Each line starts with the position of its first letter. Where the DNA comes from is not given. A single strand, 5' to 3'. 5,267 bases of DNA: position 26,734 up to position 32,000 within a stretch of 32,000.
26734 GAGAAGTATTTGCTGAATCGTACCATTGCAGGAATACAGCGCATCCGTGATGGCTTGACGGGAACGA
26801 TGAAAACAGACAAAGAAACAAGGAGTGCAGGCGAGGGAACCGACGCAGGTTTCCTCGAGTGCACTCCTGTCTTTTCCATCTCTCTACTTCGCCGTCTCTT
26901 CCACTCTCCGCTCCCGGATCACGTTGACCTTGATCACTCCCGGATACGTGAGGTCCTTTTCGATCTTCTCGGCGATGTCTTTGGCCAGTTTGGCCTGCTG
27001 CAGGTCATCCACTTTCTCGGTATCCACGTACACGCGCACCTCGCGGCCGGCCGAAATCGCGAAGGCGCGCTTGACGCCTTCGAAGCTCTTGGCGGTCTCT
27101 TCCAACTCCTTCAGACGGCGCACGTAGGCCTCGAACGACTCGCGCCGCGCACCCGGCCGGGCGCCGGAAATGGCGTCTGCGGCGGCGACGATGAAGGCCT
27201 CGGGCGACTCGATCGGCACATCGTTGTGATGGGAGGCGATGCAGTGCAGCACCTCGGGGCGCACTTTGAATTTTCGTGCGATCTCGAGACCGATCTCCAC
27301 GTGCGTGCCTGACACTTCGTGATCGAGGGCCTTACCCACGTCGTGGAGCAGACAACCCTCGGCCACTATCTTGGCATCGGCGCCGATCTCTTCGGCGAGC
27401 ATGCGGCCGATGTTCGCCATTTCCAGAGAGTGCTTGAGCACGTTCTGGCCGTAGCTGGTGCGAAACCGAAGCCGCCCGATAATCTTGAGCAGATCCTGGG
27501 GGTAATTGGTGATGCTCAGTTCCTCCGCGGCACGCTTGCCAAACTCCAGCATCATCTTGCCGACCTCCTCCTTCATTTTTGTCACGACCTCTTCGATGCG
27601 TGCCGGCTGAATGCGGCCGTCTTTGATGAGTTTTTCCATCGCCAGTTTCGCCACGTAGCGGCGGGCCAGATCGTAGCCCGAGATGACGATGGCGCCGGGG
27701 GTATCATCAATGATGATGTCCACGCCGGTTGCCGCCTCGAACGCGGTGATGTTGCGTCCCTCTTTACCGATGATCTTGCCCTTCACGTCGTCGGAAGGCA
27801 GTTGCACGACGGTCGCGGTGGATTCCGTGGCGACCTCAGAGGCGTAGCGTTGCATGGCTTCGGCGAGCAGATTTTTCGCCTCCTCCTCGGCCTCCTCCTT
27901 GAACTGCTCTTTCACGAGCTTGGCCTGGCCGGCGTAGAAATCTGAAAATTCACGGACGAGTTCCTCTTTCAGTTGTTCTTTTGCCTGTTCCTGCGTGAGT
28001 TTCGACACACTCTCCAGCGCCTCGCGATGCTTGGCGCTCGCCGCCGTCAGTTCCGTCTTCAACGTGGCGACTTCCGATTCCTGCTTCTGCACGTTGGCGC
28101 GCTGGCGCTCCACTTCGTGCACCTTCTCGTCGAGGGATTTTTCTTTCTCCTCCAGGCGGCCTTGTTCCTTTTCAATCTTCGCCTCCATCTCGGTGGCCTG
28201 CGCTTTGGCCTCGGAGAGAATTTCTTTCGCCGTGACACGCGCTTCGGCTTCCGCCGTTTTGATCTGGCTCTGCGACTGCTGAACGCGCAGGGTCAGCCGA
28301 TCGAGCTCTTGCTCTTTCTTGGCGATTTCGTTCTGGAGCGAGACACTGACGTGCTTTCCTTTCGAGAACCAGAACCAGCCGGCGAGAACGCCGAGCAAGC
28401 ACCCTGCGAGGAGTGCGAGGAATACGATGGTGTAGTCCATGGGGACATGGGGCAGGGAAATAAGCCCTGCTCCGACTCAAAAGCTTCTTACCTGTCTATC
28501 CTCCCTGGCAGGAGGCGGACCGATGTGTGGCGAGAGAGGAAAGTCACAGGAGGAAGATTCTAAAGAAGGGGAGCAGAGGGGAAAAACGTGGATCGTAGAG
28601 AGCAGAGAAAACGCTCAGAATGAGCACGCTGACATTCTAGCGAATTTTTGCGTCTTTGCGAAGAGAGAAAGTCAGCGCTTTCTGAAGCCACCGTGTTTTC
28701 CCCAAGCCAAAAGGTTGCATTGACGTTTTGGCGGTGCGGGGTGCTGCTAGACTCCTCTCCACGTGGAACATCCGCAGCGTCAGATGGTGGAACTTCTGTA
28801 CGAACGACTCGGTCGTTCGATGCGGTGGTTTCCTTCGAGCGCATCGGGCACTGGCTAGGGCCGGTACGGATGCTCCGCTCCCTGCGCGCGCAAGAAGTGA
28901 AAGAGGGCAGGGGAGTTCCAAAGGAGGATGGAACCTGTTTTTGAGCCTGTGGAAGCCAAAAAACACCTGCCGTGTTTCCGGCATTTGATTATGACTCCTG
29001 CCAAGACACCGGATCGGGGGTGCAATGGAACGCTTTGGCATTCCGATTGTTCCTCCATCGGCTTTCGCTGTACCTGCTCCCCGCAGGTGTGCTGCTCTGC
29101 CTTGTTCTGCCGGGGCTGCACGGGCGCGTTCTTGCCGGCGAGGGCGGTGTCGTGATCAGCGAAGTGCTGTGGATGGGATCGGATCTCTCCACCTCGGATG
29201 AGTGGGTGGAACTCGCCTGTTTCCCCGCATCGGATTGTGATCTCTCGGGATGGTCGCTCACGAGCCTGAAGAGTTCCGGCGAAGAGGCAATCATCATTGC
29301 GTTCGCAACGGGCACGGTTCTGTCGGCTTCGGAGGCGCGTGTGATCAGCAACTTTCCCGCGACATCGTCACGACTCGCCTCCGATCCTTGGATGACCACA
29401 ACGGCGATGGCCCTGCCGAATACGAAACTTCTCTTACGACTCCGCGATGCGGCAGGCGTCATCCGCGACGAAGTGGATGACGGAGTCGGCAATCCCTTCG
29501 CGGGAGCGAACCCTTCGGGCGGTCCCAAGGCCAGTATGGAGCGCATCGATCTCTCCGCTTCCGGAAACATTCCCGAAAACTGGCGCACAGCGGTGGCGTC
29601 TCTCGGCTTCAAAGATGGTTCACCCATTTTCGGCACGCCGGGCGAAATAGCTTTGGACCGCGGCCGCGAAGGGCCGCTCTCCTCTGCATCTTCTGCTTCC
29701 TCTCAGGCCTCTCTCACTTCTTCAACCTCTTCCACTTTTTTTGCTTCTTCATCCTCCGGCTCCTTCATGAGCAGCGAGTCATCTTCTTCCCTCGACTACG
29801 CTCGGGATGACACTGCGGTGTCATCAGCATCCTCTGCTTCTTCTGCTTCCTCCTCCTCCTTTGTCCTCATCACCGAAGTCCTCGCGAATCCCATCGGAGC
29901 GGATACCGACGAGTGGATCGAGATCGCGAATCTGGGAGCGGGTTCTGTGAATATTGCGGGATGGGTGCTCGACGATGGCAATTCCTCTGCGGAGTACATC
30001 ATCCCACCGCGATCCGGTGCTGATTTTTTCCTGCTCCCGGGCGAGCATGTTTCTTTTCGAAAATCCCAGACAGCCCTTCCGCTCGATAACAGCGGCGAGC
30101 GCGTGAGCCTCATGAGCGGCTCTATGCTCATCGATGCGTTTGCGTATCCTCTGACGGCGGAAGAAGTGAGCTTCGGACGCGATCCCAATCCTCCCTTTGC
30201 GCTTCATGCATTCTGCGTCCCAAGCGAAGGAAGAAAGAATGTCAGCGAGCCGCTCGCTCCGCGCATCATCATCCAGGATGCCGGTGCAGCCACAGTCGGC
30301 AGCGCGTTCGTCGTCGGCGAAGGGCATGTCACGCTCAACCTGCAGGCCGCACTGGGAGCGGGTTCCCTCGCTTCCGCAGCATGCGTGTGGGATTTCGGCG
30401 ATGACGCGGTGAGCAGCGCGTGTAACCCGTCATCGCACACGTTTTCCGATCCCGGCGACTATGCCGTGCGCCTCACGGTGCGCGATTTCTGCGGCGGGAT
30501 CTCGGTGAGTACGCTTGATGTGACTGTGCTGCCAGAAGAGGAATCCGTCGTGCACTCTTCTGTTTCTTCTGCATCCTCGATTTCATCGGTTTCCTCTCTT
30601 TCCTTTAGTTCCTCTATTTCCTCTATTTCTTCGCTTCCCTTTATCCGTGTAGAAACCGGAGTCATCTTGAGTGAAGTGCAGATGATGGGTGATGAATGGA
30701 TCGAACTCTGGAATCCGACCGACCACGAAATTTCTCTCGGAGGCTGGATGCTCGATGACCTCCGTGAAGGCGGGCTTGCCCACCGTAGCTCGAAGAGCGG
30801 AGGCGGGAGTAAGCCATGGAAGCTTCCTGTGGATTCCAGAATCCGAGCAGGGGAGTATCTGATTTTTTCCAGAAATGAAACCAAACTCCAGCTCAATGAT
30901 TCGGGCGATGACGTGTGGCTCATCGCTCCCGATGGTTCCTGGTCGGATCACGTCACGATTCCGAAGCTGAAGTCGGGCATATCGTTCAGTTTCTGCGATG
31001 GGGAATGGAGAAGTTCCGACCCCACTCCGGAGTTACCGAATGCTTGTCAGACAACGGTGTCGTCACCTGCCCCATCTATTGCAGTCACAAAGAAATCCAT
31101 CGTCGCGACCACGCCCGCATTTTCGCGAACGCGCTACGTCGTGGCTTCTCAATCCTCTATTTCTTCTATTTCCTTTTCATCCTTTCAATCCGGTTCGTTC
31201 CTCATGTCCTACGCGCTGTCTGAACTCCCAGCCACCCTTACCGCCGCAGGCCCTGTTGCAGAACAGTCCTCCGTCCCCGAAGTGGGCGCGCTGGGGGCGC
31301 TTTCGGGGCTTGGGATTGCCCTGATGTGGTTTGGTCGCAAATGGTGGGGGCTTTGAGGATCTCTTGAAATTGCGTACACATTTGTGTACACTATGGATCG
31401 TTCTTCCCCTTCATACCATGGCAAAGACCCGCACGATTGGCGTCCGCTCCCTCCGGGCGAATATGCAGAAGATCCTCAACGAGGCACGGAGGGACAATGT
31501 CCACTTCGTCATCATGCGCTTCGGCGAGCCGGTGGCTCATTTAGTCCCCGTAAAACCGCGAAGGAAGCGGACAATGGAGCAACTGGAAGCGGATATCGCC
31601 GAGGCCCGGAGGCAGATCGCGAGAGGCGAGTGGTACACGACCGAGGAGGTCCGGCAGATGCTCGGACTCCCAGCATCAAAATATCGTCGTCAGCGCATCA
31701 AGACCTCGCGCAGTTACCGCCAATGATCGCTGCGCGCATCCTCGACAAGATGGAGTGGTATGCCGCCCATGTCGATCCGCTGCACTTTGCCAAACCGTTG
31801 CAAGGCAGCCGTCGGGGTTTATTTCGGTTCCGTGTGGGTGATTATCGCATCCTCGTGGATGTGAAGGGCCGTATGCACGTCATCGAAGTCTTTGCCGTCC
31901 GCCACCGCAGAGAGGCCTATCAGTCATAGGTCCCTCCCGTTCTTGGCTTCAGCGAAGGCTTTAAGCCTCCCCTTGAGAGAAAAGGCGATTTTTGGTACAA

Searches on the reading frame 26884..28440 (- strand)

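Call 8: search_protein_families(library=pfam, proteins=[window:26884-28440:-], max_evalue=0.001)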
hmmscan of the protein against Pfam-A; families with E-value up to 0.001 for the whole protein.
window:26884-28440:- (518 aa): 5 families
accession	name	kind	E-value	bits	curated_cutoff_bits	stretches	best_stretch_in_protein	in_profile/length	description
PF01966.28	HD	-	7.8e-19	68.5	22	1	334-425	1-114/116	HD domain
PF12072.13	RNase_Y_N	-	3.6e-16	59.6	32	1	8-202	4-200/201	RNase Y N-terminal region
PF00013.35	KH_1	-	2.2e-07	31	21.5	1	212-265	4-61/66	KH domain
PF08668.18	HDOD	-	9.8e-05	22.4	22.9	0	333-374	94-136/196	HDOD domain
PF13083.13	KH_KhpA-B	-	0.00046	20.5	32.1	0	184-234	4-54/73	KhpA/KhpB, KH domain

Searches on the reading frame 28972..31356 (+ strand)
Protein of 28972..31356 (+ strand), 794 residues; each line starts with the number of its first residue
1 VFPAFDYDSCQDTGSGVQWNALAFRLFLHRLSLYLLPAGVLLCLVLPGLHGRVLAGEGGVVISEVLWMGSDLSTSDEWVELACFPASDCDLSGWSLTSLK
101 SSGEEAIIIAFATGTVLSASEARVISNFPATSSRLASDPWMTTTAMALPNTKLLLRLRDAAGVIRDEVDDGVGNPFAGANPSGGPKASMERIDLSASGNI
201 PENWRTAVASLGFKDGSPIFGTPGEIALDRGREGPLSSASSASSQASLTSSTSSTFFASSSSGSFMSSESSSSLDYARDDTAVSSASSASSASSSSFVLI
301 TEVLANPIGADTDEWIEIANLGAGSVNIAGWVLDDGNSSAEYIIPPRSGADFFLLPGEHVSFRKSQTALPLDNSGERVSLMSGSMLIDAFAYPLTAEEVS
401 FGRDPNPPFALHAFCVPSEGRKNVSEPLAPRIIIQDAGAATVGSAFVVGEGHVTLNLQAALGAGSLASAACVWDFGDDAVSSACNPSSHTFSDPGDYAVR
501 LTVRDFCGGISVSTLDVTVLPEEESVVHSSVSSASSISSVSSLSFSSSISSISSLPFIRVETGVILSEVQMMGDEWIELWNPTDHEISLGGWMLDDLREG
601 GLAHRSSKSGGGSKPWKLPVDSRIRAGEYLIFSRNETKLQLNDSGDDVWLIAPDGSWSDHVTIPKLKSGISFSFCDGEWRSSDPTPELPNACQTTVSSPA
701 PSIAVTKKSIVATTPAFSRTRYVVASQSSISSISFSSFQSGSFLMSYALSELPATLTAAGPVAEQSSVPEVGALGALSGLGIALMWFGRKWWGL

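Call 8: search_protein_families(library=pfam, proteins=[window:28972-31356:+], max_evalue=0.001)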
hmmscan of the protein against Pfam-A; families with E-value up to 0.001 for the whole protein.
window:28972-31356:+ (794 aa): 3 families
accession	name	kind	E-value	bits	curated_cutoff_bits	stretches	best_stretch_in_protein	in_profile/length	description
PF00932.25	LTD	-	8.6e-32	110.2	34.3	3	292-392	2-107/109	Lamin Tail Domain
PF18911.6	PKD_4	-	4e-10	40.1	27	1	469-519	35-85/85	PKD domain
PF00801.26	PKD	-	1e-06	29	23.5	1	445-510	9-72/80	PKD domain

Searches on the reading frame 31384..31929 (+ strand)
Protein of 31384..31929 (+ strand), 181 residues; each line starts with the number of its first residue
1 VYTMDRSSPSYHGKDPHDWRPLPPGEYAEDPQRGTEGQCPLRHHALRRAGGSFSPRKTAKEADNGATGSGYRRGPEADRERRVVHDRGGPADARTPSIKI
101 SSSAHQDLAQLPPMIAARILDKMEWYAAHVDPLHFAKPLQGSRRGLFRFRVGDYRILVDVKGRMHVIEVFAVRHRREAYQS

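Call 71: search_protein_families(library=pfam, max_evalue=0.01, proteins=[window:31384-31929:+])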
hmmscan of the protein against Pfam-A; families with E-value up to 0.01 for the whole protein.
window:31384-31929:+ (181 aa): 1 family
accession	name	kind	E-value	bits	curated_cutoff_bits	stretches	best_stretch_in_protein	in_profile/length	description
PF05016.21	ParE_toxin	-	2.7e-09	37.9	23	1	98-179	1-89/89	ParE toxin of type II toxin-antitoxin system, parDE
